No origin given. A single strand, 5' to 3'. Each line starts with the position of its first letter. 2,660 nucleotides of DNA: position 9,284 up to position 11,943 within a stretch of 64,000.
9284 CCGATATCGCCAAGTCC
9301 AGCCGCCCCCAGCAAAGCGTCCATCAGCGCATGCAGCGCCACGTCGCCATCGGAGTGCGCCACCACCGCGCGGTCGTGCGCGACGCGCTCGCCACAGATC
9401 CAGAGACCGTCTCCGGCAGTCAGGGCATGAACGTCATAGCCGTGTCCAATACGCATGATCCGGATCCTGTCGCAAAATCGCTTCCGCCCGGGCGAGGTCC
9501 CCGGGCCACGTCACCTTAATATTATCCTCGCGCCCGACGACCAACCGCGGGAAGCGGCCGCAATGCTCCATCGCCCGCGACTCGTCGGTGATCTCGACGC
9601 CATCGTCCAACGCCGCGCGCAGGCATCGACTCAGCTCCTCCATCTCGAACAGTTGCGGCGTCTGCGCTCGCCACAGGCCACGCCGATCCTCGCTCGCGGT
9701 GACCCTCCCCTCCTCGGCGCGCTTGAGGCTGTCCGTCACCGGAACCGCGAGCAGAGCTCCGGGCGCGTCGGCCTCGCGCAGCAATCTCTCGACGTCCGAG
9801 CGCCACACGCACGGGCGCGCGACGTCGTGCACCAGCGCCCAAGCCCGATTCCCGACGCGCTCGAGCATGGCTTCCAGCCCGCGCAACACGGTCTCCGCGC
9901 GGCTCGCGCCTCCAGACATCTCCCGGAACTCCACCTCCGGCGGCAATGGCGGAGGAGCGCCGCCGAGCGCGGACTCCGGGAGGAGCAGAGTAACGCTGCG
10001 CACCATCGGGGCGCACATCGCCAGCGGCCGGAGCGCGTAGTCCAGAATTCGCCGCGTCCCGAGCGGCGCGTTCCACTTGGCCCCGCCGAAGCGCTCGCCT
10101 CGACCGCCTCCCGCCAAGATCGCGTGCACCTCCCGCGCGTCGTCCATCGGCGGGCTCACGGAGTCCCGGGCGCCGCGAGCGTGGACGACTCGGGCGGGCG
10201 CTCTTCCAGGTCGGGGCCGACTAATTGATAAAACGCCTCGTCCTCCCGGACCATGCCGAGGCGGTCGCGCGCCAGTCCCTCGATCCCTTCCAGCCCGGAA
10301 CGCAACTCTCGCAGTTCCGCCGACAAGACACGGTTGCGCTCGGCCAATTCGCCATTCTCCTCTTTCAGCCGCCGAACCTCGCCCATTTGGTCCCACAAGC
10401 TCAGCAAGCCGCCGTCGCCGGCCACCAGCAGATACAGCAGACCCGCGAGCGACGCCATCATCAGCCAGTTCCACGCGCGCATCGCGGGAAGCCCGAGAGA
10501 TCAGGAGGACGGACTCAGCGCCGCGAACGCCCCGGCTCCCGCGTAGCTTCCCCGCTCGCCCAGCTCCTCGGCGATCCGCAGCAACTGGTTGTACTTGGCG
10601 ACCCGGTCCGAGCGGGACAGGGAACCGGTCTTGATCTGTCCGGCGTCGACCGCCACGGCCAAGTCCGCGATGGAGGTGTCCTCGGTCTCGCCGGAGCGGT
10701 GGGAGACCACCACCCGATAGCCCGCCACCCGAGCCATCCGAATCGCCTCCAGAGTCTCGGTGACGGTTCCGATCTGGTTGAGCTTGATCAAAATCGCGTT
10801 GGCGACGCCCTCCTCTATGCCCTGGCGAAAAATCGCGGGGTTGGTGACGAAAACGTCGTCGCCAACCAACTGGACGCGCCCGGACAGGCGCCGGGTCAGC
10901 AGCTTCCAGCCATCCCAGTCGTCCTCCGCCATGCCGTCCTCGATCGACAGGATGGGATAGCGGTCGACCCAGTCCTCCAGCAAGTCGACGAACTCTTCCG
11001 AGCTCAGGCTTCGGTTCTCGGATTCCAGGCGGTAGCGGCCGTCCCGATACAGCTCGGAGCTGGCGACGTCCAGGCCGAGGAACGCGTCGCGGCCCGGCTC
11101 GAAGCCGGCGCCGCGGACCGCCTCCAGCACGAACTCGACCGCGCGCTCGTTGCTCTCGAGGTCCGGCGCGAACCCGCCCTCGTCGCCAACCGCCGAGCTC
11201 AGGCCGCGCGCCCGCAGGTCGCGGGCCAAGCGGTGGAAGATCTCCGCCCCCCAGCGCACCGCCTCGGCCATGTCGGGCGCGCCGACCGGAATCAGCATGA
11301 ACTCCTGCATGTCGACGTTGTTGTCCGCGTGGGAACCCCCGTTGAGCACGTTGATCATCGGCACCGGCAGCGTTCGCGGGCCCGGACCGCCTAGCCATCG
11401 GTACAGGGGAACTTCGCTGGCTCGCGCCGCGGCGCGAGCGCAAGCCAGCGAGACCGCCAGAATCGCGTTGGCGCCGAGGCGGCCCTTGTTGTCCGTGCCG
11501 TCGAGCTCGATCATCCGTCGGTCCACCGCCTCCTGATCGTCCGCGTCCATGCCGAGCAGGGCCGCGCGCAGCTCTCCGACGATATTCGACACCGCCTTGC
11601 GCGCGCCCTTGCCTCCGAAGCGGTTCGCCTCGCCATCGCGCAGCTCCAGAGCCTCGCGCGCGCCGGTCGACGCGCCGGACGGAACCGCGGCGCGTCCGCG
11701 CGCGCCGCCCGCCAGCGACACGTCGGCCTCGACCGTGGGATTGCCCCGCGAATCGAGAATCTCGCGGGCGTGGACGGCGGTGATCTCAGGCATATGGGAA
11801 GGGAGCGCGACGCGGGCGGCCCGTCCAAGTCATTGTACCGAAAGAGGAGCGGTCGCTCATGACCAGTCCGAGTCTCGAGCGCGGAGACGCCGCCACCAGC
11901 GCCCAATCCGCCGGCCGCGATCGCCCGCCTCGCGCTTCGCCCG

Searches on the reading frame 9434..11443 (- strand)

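Call 16: search_protein_families(library=pfam, proteins=[window:9434-11443:-], max_evalue=0.01)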
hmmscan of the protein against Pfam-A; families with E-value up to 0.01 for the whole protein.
window:9434-11443:- (669 aa): 2 families
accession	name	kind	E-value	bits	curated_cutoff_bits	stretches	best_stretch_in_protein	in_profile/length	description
PF01128.25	IspD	-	7.5e-49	166.9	27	1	439-659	1-221/221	2-C-methyl-D-erythritol 4-phosphate cytidylyltransferase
PF12804.13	NTP_transf_3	-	3.2e-07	31.1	27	1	442-572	3-125/160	MobA-like NTP transferase domain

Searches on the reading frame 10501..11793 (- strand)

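Call 16: search_protein_families(library=pfam, proteins=[window:10501-11793:-], max_evalue=0.01)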
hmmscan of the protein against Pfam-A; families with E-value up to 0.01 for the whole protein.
window:10501-11793:- (430 aa): 4 families
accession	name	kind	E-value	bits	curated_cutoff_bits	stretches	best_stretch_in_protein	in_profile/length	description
PF00113.28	Enolase_C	-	1.2e-123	412.6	21.5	1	141-422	3-292/296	Enolase, C-terminal TIM barrel domain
PF03952.21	Enolase_N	-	3.3e-56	189.5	35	1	4-134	1-131/131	Enolase, N-terminal domain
PF13378.12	MR_MLE_C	-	8.1e-08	32.7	29.4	1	260-382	52-171/219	Enolase C-terminal domain-like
PF07476.17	MAAL_C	-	0.00054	19.6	27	1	302-386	135-220/249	Methylaspartate ammonia-lyase C-terminus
